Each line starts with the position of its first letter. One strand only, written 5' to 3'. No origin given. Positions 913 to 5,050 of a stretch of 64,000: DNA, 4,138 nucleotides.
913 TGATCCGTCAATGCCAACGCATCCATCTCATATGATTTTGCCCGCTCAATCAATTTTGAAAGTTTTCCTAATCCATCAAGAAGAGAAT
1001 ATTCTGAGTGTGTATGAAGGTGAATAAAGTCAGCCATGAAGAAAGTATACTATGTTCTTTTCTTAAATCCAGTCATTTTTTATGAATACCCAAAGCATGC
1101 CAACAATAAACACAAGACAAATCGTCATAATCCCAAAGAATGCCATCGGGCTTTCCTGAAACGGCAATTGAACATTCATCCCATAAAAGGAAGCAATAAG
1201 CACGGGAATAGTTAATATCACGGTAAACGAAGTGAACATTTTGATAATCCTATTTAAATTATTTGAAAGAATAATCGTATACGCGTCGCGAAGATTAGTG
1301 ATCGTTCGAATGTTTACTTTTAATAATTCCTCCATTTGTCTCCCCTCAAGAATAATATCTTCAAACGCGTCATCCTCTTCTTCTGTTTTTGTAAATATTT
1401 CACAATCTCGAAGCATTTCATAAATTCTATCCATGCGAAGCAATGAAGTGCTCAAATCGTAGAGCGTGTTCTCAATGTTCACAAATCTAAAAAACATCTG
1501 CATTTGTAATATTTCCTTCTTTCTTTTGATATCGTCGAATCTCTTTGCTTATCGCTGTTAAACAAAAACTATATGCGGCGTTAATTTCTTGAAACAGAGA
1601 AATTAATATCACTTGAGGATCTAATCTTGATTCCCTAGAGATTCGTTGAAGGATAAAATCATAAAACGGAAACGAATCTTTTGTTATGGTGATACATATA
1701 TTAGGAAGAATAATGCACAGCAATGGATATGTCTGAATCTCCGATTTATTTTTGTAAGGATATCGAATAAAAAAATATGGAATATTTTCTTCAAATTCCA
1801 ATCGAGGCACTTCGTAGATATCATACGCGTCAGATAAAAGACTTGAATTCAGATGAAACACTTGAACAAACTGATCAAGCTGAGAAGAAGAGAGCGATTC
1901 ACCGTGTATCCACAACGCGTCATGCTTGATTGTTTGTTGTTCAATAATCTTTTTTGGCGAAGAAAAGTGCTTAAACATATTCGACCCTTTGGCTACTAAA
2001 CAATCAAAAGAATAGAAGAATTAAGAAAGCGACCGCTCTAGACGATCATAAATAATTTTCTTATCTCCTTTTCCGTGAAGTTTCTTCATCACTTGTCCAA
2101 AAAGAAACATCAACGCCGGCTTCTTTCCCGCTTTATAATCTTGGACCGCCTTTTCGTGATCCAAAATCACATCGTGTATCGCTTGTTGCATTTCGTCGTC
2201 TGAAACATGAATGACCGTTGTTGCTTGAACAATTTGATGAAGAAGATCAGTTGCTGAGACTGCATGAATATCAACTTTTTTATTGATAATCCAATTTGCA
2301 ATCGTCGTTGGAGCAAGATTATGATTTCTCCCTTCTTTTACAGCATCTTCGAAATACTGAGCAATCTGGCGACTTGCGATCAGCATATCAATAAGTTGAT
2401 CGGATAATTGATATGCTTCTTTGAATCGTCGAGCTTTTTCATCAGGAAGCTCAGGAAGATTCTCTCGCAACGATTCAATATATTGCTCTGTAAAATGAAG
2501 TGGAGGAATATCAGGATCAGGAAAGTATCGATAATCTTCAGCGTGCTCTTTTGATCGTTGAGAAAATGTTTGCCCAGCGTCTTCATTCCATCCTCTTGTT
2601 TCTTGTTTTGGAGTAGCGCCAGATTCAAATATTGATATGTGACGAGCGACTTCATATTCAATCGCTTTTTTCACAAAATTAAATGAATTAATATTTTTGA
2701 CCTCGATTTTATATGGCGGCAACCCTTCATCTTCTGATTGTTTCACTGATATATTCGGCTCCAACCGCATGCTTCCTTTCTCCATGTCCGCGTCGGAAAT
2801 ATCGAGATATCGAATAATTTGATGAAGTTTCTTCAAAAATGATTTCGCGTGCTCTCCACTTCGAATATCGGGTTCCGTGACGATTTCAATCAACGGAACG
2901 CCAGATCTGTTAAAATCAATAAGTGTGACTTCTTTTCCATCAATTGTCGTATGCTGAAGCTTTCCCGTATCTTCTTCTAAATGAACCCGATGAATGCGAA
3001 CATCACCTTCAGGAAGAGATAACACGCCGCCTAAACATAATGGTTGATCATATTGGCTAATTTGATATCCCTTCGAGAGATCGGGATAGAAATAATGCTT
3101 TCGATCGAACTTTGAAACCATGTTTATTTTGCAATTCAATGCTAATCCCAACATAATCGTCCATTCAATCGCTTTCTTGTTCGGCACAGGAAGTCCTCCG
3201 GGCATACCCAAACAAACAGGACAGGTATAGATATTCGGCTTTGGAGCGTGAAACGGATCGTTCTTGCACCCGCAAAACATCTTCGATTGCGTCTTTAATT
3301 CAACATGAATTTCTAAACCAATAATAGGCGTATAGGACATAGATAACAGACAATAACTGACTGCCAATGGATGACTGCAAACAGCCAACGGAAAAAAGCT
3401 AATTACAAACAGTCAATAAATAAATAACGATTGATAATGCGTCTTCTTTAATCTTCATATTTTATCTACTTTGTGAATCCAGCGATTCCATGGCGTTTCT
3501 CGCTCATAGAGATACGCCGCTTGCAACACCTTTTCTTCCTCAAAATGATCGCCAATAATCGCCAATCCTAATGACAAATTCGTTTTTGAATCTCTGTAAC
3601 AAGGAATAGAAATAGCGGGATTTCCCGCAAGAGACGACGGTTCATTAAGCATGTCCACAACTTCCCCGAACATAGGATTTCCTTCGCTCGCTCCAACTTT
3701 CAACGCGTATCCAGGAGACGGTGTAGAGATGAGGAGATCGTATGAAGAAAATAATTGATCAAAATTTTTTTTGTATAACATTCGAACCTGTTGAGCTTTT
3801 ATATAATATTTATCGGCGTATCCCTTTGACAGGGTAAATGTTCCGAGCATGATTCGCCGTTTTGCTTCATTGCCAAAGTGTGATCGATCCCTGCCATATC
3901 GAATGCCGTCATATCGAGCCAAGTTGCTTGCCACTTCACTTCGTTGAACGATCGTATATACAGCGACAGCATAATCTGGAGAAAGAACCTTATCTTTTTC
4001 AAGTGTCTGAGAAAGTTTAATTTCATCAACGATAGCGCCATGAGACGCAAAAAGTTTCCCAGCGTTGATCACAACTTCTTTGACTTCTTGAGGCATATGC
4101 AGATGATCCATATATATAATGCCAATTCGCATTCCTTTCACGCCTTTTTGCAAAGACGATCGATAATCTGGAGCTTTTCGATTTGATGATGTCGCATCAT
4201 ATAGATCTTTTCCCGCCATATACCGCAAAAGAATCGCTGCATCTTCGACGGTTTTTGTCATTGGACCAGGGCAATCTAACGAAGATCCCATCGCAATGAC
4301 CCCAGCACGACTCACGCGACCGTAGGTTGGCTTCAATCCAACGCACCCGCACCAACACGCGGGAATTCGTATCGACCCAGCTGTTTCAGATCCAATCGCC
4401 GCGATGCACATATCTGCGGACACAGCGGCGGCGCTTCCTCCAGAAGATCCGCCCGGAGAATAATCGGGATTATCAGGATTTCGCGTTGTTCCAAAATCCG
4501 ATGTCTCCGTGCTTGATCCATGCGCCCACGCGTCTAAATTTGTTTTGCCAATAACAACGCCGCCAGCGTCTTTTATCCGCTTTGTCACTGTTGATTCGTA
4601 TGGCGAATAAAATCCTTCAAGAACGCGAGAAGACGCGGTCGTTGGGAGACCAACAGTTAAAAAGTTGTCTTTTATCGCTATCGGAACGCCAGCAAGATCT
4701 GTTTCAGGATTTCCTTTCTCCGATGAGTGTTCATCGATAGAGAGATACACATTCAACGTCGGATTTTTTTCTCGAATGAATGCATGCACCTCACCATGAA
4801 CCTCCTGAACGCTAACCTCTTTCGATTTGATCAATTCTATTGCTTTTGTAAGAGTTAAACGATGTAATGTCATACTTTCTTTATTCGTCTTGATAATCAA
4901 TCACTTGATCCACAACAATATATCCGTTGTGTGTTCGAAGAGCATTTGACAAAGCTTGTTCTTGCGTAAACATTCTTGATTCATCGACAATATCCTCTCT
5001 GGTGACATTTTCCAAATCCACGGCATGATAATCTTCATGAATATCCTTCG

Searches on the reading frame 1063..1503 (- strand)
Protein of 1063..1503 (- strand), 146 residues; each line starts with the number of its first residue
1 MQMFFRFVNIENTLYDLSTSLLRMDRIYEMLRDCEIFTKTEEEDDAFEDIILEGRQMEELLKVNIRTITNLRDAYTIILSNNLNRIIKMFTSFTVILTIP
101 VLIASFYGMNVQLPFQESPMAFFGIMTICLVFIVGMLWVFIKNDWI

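Call 17: search_protein_families(library=pfam, proteins=[window:1063-1503:-], max_evalue=0.001)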
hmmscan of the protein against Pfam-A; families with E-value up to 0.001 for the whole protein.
window:1063-1503:- (146 aa): 1 family
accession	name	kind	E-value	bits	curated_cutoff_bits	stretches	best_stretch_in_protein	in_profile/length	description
PF01544.23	CorA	-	2.1e-24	86.8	27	1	5-142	151-292/292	CorA-like Mg2+ transporter protein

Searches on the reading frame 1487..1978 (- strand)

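Call 17: search_protein_families(library=pfam, proteins=[window:1487-1978:-], max_evalue=0.001)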
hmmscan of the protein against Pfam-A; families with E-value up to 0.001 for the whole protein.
window:1487-1978:- (163 aa): 1 family
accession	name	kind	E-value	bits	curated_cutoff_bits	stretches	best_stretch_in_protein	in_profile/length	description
PF01544.23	CorA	-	2.8e-13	50.3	27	1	21-152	4-139/292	CorA-like Mg2+ transporter protein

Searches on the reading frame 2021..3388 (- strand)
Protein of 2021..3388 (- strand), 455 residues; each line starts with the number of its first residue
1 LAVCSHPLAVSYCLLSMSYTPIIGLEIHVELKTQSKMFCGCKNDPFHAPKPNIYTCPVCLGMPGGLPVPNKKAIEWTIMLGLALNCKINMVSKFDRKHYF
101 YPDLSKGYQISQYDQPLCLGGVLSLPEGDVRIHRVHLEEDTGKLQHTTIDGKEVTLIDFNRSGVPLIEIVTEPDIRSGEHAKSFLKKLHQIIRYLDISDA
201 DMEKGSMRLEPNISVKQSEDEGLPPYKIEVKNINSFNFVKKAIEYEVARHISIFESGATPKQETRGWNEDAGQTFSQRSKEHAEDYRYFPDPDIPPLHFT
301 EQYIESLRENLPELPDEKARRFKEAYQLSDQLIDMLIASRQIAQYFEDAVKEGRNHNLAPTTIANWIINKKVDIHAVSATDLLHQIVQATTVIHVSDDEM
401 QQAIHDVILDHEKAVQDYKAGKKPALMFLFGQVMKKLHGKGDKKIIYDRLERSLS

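Call 17: search_protein_families(library=pfam, proteins=[window:2021-3388:-], max_evalue=0.001)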
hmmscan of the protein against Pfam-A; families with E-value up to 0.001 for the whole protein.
window:2021-3388:- (455 aa): 2 families
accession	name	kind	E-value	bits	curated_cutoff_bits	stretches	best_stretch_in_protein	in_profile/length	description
PF02934.20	GatB_N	-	7.8e-112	373.4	23.4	1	22-305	2-277/277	GatB/GatE catalytic domain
PF02637.23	GatB_Yqey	-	5.7e-15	55.9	27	1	380-453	73-147/148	GatB domain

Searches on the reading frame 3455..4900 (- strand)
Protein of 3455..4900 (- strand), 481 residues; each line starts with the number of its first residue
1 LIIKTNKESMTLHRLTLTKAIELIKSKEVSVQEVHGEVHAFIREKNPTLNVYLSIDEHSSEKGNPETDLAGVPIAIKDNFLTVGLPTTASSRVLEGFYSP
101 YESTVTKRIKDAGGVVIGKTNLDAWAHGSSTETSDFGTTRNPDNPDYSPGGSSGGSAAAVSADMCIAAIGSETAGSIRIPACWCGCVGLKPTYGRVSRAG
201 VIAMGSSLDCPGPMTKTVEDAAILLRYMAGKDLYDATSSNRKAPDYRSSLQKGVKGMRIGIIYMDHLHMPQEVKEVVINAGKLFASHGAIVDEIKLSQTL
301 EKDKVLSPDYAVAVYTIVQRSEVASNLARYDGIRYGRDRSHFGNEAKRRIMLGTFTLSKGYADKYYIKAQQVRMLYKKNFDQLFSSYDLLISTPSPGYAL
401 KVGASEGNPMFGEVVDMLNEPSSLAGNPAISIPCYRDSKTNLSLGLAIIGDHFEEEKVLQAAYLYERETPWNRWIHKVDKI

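Call 17: search_protein_families(library=pfam, proteins=[window:3455-4900:-], max_evalue=0.001)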
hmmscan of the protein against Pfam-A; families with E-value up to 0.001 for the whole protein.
window:3455-4900:- (481 aa): 1 family
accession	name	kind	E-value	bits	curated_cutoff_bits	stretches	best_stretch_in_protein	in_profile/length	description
PF01425.27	Amidase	-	6.3e-111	372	27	1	55-459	35-445/445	Amidase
